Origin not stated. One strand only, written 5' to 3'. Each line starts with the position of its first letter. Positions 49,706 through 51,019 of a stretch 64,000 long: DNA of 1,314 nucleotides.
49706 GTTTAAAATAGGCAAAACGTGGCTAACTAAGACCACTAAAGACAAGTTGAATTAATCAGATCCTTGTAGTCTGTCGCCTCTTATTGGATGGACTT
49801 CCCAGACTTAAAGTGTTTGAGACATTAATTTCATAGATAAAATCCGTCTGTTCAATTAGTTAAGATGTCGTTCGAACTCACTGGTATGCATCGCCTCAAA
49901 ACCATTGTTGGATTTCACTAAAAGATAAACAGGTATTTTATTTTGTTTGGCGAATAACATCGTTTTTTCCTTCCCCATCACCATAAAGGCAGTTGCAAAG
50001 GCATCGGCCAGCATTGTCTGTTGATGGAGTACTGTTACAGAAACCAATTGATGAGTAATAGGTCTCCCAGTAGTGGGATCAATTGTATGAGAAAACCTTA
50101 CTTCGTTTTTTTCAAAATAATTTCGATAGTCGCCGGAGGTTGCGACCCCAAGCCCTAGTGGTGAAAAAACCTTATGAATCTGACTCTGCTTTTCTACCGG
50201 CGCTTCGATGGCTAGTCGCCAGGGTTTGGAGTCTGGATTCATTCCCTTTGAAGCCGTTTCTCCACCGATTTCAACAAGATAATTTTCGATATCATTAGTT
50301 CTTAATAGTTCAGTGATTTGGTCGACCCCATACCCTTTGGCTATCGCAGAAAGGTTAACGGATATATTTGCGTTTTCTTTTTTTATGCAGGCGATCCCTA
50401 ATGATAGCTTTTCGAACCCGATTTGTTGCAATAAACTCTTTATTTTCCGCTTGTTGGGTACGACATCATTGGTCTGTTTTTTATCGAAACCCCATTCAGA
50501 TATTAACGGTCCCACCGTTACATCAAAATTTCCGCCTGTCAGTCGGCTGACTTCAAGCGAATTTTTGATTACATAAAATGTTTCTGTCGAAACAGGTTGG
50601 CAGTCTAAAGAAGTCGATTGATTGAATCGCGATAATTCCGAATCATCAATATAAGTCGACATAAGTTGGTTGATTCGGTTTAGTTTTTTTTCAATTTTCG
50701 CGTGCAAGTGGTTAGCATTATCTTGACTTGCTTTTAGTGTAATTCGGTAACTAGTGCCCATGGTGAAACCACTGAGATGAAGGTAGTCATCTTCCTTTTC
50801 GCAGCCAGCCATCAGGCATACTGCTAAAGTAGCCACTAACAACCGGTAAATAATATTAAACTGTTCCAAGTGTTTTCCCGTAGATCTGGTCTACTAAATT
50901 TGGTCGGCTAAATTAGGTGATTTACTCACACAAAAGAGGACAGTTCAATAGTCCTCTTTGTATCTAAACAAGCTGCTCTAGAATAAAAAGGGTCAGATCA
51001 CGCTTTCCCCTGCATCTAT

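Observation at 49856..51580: ApbE flavin transferase divergently paired with a secreted protein carrying a DGMTGAT FMN-attachment motif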

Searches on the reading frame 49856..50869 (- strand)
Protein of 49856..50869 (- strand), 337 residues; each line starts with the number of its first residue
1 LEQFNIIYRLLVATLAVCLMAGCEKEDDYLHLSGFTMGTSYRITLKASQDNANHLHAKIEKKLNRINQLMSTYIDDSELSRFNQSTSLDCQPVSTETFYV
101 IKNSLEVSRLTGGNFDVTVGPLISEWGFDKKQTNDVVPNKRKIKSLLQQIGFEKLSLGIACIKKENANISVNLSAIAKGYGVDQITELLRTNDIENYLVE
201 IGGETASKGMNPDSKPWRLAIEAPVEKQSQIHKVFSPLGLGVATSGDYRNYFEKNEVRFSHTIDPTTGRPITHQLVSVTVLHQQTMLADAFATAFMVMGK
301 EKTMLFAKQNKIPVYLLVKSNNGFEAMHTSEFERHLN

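Call 3: search_protein_families(library=pfam, proteins=[window:49856-50869:-], max_evalue=0.01)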
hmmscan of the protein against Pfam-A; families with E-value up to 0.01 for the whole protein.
window:49856-50869:- (337 aa): 1 family
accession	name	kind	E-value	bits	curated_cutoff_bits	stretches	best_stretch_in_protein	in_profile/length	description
PF02424.20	ApbE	-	1.5e-85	287.4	25.6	1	37-314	1-264/266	ApbE family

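Call 4: search_protein_families(library=ncbifam, proteins=[window:49856-50869:-], max_evalue=0.01)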
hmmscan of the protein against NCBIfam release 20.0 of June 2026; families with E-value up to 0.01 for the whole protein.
window:49856-50869:- (337 aa): 1 family
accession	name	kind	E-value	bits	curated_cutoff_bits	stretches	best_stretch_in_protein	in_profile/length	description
NF007774.0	PRK10461.1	equivalog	3e-87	292.8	498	1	12-335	9-345/351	FAD:protein FMN transferase ApbE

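Call 18: find_homologous_proteins(query=window:49856-50869:-, max_evalue=1e-30)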
Query window:49856-50869:- (337 aa): 7948 proteins with E <= 1e-30 among 8000 candidates; the best 120 are listed.
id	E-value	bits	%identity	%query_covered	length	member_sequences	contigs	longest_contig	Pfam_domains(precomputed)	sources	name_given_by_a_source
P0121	1.1e-221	753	100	100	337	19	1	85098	PF02424.21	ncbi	-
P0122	3.9e-192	656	87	100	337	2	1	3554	PF02424.21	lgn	-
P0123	2.7e-150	518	67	97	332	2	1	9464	PF02424.21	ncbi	-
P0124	4.4e-147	508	66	98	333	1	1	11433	PF02424.21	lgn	-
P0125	7.9e-146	504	65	98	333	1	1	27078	PF02424.21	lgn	-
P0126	1.0e-144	500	68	94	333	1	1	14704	PF02424.21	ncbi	-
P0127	3.1e-144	499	69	94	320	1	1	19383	PF02424.21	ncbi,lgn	-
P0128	3.1e-144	498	67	98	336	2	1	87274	PF02424.21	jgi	-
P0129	3.3e-144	498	67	98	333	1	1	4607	PF02424.21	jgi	jgi:thiamine biosynthesis lipoprotein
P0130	1.6e-143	496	66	98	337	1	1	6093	PF02424.21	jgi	-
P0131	1.4e-142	493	64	99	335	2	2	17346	PF02424.21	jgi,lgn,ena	-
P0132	2.4e-142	492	67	93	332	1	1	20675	PF02424.21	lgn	-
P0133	1.7e-140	486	64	98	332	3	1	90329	PF02424.21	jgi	-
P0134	1.9e-140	486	64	98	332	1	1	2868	PF02424.21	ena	-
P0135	5.9e-140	484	63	98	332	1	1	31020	PF02424.21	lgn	-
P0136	1.6e-139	483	63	98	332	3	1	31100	PF02424.21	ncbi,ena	-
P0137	2.7e-139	482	64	97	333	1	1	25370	PF02424.21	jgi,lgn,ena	-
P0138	8.5e-137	474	69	89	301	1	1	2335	PF02424.21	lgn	-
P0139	5.3e-136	471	63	94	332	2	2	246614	PF02424.21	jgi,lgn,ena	-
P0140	4.5e-135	468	65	91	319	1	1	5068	PF02424.21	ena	-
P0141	1.9e-131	456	64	93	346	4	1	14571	PF02424.21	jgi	-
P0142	1.5e-130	454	62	97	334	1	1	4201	PF02424.21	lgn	-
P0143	3.0e-128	446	60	98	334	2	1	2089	PF02424.21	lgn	-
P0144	7.3e-128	445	59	97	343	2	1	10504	PF02424.21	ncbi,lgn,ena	-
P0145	2.3e-127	443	60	98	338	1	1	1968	PF02424.21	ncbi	-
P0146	5.9e-127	442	63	93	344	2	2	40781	PF02424.21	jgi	-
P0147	1.3e-126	441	61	93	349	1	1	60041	PF02424.21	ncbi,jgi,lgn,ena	-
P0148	2.1e-126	440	61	93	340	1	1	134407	PF02424.21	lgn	-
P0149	3.8e-126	439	58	99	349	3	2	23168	PF02424.21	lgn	-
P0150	9.5e-126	438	64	89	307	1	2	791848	PF02424.21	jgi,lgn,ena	-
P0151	1.5e-125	437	65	89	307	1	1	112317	PF02424.21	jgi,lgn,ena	-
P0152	6.1e-125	435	57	98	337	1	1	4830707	PF02424.21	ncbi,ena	-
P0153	1.7e-124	434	59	99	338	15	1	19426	PF02424.21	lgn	-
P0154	2.8e-124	433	59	99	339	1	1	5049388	PF02424.21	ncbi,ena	-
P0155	8.3e-124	431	57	97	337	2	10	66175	PF02424.21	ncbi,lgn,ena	-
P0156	4.5e-122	426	62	89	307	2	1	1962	PF02424.21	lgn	-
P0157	5.7e-121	422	57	98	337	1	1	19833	PF02424.21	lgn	-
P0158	6.4e-120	419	58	93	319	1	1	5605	PF02424.21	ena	-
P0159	3.1e-119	416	57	94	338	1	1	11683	PF02424.21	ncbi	-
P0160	8.3e-119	415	57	97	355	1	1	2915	PF02424.21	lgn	-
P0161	3.1e-118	413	60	92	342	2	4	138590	PF02424.21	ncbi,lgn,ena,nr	ncbi:MAG: FAD:protein FMN transferase ApbE [Kangiella sp.]|nr:MAG: FAD:protein FMN transferase ApbE 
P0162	4.9e-118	412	57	93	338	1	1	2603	PF02424.21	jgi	-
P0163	7.3e-118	412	54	96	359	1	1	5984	PF02424.21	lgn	-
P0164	1.2e-117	411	57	94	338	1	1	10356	PF02424.21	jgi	-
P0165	1.2e-117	411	57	94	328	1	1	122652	PF02424.21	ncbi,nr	ncbi:MAG: FAD:protein FMN transferase [Enterobacterales bacterium]|nr:FAD:protein FMN transferase [E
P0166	4.0e-117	409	54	97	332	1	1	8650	PF02424.21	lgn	-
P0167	4.7e-117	409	60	92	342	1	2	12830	PF02424.21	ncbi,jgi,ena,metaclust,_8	metaclust:\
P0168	1.6e-116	407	58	96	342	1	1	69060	PF02424.21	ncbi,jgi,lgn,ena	-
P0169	3.5e-116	406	58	95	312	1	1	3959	PF02424.21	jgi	-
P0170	5.0e-116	406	59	92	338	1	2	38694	PF02424.21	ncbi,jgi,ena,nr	ncbi:MAG: hypothetical protein COB38_05905 [Gammaproteobacteria bacterium]|nr:MAG: hypothetical prot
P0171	8.9e-116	405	54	98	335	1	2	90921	PF02424.21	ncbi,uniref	ncbi:FAD:protein FMN transferase [Aliikangiella maris]|uniref:FAD:protein FMN transferase n=2 Tax=Al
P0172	1.0e-115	405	56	98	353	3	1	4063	PF02424.21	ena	-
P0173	1.8e-115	404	55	98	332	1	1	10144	PF02424.21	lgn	-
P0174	2.3e-115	404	55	93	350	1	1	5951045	PF02424.21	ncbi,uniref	ncbi:FAD:protein FMN transferase [Aliikangiella sp. IMCC44359]|uniref:FAD:protein FMN transferase n=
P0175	3.5e-115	403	59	92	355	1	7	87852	PF02424.21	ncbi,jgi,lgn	ncbi:MAG: thiamine biosynthesis lipoprotein [Polaribacter sp.]|jgi:thiamine biosynthesis lipoprotein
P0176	5.0e-115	403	54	98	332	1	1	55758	PF02424.21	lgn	-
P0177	8.7e-115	402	58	89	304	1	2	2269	PF02424.21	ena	-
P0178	1.5e-114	401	55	99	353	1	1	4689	PF02424.21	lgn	-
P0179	2.4e-114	400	57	94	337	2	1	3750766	PF02424.21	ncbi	ncbi:FAD:protein FMN transferase [Aliikangiella sp. IMCC44653]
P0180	5.6e-114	399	55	94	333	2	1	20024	PF02424.21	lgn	-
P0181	6.5e-114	399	56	94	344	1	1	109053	PF02424.21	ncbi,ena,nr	ncbi:MAG: FAD:protein FMN transferase [Kangiellaceae bacterium]|nr:FAD:protein FMN transferase [Kang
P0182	1.1e-112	395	57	93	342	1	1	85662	PF02424.21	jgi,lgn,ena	-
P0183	1.0e-111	392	54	93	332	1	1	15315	PF02424.21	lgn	-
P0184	2.4e-111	390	59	89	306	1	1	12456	PF02424.21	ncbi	-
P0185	2.6e-111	390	52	93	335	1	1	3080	PF02424.21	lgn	-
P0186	2.8e-111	390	51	98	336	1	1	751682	PF02424.21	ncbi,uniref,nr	ncbi:FAD:protein FMN transferase [Aliikangiella coralliicola]|uniref:FAD:protein FMN transferase n=1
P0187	2.8e-111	390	53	93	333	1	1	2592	PF02424.21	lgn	-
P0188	6.8e-111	389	53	97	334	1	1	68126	PF02424.21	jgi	jgi:thiamine biosynthesis lipoprotein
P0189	1.7e-110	388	51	98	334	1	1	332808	PF02424.21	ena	-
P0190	7.8e-110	385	54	94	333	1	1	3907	PF02424.21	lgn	-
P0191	1.3e-109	385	53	98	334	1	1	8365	PF02424.21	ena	-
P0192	2.5e-109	384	53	94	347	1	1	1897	PF02424.21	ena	-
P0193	3.7e-109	383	53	97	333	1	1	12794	PF02424.21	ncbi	-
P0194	1.4e-108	381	56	93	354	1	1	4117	PF02424.21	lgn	-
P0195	1.0e-107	379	53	96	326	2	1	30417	PF02424.21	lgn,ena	-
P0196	1.1e-107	378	51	98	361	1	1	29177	PF02424.21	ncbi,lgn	-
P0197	1.6e-104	368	56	88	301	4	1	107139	PF02424.21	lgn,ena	-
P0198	2.0e-104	368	50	97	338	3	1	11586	PF02424.21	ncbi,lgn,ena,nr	ncbi:MAG: FAD:protein FMN transferase [Gammaproteobacteria bacterium]|nr:FAD:protein FMN transferase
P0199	9.7e-104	365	51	98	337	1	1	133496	PF02424.21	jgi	jgi:FAD:protein FMN transferase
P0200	1.5e-103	365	50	98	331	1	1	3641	PF02424.21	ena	-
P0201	4.0e-103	363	50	97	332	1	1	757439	PF02424.21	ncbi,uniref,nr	ncbi:FAD:protein FMN transferase [Aliikangiella sp. G2MR2-5]|uniref:FAD:protein FMN transferase n=1 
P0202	2.6e-102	361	54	89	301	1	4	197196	PF02424.21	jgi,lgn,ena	-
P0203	3.5e-101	357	52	93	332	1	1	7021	PF02424.21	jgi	-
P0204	4.6e-101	357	49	97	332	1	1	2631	PF02424.21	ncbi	-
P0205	6.7e-100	353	56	89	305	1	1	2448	PF02424.21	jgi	jgi:thiamine biosynthesis lipoprotein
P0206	8.1e-100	353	53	89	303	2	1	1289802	PF02424.21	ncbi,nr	ncbi:FAD:protein FMN transferase [Aliikangiella marina]|nr:FAD:protein FMN transferase [Aliikangiell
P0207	1.4e-99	352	49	95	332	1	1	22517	PF02424.21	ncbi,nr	ncbi:MAG: FAD:protein FMN transferase [Kangiellaceae bacterium]|nr:FAD:protein FMN transferase [Kang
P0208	1.5e-99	352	54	89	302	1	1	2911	PF02424.21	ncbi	-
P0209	2.4e-99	351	49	98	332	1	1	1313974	PF02424.21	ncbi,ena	-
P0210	6.4e-93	330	52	89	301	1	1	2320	PF02424.21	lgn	-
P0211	1.3e-91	326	51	88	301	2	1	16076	PF02424.21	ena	-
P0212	1.3e-91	326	48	95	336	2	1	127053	PF02424.21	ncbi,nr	ncbi:MAG: FAD:protein FMN transferase [Gammaproteobacteria bacterium]|nr:FAD:protein FMN transferase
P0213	3.8e-91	324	50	89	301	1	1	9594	PF02424.21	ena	-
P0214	2.6e-90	321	46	97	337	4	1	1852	PF02424.21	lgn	-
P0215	2.7e-90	321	48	91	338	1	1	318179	PF02424.21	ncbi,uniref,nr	ncbi:FAD:protein FMN transferase [Pleionea sp. CnH1-48]|uniref:FAD:protein FMN transferase n=1 Tax=P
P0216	1.0e-89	319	47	97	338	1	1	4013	PF02424.21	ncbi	-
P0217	2.8e-89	318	51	85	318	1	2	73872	PF02424.21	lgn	-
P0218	5.8e-89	317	50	89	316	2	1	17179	PF02424.21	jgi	-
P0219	2.4e-88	315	46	93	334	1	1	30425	PF02424.21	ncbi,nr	ncbi:FAD:protein FMN transferase [Kangiella sp. HD9-110m-PIT-SAG07]|nr:FAD:protein FMN transferase [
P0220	2.7e-88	315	47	97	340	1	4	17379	PF02424.21,PF27030.1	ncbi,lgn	-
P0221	4.7e-88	314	46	97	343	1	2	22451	PF02424.21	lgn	-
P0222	7.0e-88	313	47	98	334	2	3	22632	PF02424.21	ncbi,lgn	-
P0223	8.8e-88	313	51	82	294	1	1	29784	PF02424.21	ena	-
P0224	8.8e-88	313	48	94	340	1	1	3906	PF02424.21,PF27030.1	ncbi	-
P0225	1.4e-87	312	46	98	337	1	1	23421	PF02424.21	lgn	-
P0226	2.4e-87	312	46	96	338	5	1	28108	PF02424.21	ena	-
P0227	4.1e-87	311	46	92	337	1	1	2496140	PF02424.21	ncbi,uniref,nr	ncbi:FAD:protein FMN transferase [Kangiella sediminilitoris]|uniref:FAD:protein FMN transferase n=1 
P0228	4.2e-87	311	46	97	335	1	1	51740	PF02424.21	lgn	-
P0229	5.4e-87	310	46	98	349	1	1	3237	PF02424.21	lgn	-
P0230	7.0e-87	310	47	90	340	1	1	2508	PF02424.21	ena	-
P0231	7.1e-87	310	48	94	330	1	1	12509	PF02424.21,PF27030.1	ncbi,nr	ncbi:MAG: FAD:protein FMN transferase [Pseudomonadales bacterium]|nr:FAD:protein FMN transferase [Ps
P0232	2.6e-86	308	49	95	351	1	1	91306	PF02424.21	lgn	-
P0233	3.0e-86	308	44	98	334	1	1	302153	PF02424.21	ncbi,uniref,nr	ncbi:FAD:protein FMN transferase [Vibrio zhanjiangensis]|uniref:FAD:protein FMN transferase n=1 Tax=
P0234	3.7e-86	308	44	97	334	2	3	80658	PF02424.21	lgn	-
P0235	4.6e-86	307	45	94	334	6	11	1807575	PF02424.21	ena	-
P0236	1.0e-85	306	45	98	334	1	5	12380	PF02424.21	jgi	jgi:thiamine biosynthesis lipoprotein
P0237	1.0e-85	306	47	96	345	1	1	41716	PF02424.21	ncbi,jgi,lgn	-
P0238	1.3e-85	306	44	93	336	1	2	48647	PF02424.21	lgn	-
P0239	1.5e-85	306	47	94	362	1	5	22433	PF02424.21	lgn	-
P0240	1.9e-85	305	46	97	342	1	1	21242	PF02424.21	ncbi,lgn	-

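Call 19: find_encoding_contigs(protein=P0121, flank=10000, max_places=3)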
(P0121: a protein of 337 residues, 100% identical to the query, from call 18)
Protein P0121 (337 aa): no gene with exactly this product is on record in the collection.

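Call 20: find_encoding_contigs(protein=P0128, flank=8000, max_places=2)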
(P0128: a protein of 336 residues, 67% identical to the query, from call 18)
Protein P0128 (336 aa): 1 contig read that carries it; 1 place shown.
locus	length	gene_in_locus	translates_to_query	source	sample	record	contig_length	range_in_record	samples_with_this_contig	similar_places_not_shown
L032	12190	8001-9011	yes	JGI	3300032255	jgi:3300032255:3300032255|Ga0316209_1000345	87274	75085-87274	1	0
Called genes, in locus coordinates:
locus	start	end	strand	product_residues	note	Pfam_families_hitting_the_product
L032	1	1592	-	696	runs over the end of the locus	PF00672:HAMP, PF00990:GGDEF, PF00563:EAL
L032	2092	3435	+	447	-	PF05896:NQRA_N, PF24836:NQRA_2nd, PF11973:NQRA_SLBB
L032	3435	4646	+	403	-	PF03116:NQR2_RnfD_RnfE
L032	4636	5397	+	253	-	PF04205:FMN_bind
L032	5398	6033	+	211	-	PF02508:Rnf-Nqr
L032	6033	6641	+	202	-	PF02508:Rnf-Nqr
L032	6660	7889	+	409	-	PF00111:Fer2, PF00970:FAD_binding_6, PF00175:NAD_binding_1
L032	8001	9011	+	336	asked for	PF02424:ApbE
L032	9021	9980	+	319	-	PF00795:CN_hydrolase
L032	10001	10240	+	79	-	PF04400:NqrM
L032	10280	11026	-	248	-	PF00106:adh_short, PF01370:Epimerase (faint), PF08659:KR, PF23441:SDR (weak), PF13561:adh_short_C2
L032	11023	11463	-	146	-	PF00583:Acetyltransf_1, PF13673:Acetyltransf_10, PF13508:Acetyltransf_7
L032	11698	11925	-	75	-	-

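Call 21: find_encoding_contigs(protein=P0152, flank=8000, max_places=2)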
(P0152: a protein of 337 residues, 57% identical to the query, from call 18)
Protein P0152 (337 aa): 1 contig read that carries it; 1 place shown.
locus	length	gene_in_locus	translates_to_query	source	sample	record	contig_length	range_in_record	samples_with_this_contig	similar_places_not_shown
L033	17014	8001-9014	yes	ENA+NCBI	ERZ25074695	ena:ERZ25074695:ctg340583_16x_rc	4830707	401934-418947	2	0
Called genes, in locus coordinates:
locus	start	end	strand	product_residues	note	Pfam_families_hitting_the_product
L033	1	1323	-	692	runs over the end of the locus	PF00672:HAMP, PF00990:GGDEF, PF00563:EAL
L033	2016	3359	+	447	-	PF05896:NQRA_N, PF24836:NQRA_2nd, PF11973:NQRA_SLBB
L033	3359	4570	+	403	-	PF03116:NQR2_RnfD_RnfE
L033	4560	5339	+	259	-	PF04205:FMN_bind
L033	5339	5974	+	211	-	PF02508:Rnf-Nqr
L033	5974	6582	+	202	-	PF02508:Rnf-Nqr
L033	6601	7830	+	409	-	PF00111:Fer2, PF00970:FAD_binding_6, PF00175:NAD_binding_1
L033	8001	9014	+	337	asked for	PF02424:ApbE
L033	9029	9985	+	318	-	PF00795:CN_hydrolase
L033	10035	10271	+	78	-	PF04400:NqrM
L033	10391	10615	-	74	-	-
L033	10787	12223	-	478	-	-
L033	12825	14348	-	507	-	-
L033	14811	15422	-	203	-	PF13532:2OG-FeII_Oxy_2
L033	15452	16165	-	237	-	PF09859:Oxygenase-NA, PF13640:2OG-FeII_Oxy_3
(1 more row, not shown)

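Call 58: find_encoding_contigs(protein=P0122, flank=5000, max_places=2)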
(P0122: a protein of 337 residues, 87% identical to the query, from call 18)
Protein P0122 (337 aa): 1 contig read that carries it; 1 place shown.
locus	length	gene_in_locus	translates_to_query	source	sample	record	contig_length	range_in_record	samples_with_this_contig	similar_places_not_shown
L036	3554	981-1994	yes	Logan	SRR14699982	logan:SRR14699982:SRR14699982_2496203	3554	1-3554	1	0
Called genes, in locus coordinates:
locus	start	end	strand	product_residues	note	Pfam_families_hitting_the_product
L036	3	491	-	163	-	?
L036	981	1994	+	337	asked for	PF02424:ApbE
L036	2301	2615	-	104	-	-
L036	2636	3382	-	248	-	-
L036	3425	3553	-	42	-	?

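Call 59: find_encoding_contigs(protein=P0123, flank=8000, max_places=2)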
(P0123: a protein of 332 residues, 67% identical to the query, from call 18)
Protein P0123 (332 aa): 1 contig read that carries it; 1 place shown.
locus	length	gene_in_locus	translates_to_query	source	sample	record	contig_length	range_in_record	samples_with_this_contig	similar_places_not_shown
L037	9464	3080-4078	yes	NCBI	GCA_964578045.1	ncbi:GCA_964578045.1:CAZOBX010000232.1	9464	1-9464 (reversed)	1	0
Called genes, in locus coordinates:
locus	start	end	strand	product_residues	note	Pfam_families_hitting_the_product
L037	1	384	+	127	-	?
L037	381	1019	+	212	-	PF02508:Rnf-Nqr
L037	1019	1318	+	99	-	-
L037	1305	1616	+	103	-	PF02508:Rnf-Nqr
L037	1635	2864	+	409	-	PF00111:Fer2, PF00970:FAD_binding_6, PF00175:NAD_binding_1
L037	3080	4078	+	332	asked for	PF02424:ApbE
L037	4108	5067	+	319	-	PF00795:CN_hydrolase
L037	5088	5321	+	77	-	PF04400:NqrM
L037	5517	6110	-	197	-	PF22086:DUF6940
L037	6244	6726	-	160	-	-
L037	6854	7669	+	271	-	PF08241:Methyltransf_11, PF13649:Methyltransf_25 (faint)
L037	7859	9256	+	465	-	PF14583:Pectate_lyase22 (faint), PF26549:Tricorn_N, PF00930:DPPIV_N (faint), PF25174:Beta-prop_THOC3 (faint), PF26550:Tricorn_2nd, PF07676:PD40, PF23381:Beta-prop_IFT122_1st (faint), PF26549:Tricorn_N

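Call 79: find_encoding_contigs(protein=P0341, flank=5000, max_places=2)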
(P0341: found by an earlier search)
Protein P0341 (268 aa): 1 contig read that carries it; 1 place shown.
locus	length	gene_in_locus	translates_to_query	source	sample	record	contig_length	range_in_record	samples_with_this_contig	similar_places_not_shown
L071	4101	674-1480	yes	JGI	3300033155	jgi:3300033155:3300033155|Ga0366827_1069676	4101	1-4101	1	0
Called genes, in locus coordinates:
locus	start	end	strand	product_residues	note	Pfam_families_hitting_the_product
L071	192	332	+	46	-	-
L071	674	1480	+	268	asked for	PF02424:ApbE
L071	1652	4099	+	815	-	PF17803:Cadherin_4, PF17892:Cadherin_5, PF17963:Big_9, PF03160:Calx-beta, PF02335:Cytochrom_C552 (faint)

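Call 86: search_protein_families(library=pfam, proteins=[L071:1652-4099:+], max_evalue=0.01)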
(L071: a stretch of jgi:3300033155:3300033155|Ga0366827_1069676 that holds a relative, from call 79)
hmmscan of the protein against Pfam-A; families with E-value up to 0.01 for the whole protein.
L071:1652-4099:+ (815 aa): 8 families
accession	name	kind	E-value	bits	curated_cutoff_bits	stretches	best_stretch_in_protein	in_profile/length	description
PF17963.7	Big_9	-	4.2e-15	56.9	23.6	1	46-137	1-89/89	Bacterial Ig domain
PF17803.7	Cadherin_4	-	2.2e-12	47.7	25.1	1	44-105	9-71/71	Bacterial cadherin-like domain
PF03160.20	Calx-beta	-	2.9e-10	40.6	27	1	151-254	14-118/119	Calx-beta domain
PF17892.7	Cadherin_5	-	1.4e-08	34.8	26.5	1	45-136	1-97/98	Cadherin-like domain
PF02335.20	Cytochrom_C552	-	1.5e-08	34.5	24.1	1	342-455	86-179/438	Cytochrome c552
PF14522.11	Cytochrome_C7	-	2.8e-05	24.3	24.8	0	438-452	34-49/67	Cytochrome c7 and related cytochrome c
PF14537.11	Cytochrom_c3_2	-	4e-05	24.4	25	0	343-396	26-68/79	Cytochrome c3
PF09699.15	Paired_CXXCH_1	-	5.1e-05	23.3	20.6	0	343-363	6-26/41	Doubled CXXCH motif (Paired_CXXCH_1)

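Call 91: search_protein_families(library=ncbifam, proteins=[L071:1652-4099:+], max_evalue=0.01)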
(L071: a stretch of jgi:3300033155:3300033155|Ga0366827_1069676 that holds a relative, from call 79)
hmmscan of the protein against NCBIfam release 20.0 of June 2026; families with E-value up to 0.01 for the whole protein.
L071:1652-4099:+ (815 aa): 6 families
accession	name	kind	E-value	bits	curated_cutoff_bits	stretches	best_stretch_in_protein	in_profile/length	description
NF040886.1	cyt_C_like_Sec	equivalog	6.7e-11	41.4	250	2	595-634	300-340/423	multiheme c-type cytochrome (seleno)protein ExtKL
NF012211.1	tand_rpt_95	domain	2.2e-09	37.1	90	1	60-138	4-84/98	tandem-95 repeat protein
TIGR00845.1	caca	equivalog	1.6e-05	22.9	679.85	1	153-274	405-526/921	sodium/calcium exchanger 1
NF008339.0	PRK11125.1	equivalog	0.0007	18.3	595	0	485-508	274-297/487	ammonia-forming cytochrome c nitrite reductase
TIGR03153.1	cytochr_NrfH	equivalog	0.0025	17.9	134.2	0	484-507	40-62/138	cytochrome c nitrite reductase small subunit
NF041028.1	decahem_GSU2203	exception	0.0035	16.6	325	0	482-505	110-133/317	GSU2203 family decaheme c-type cytochrome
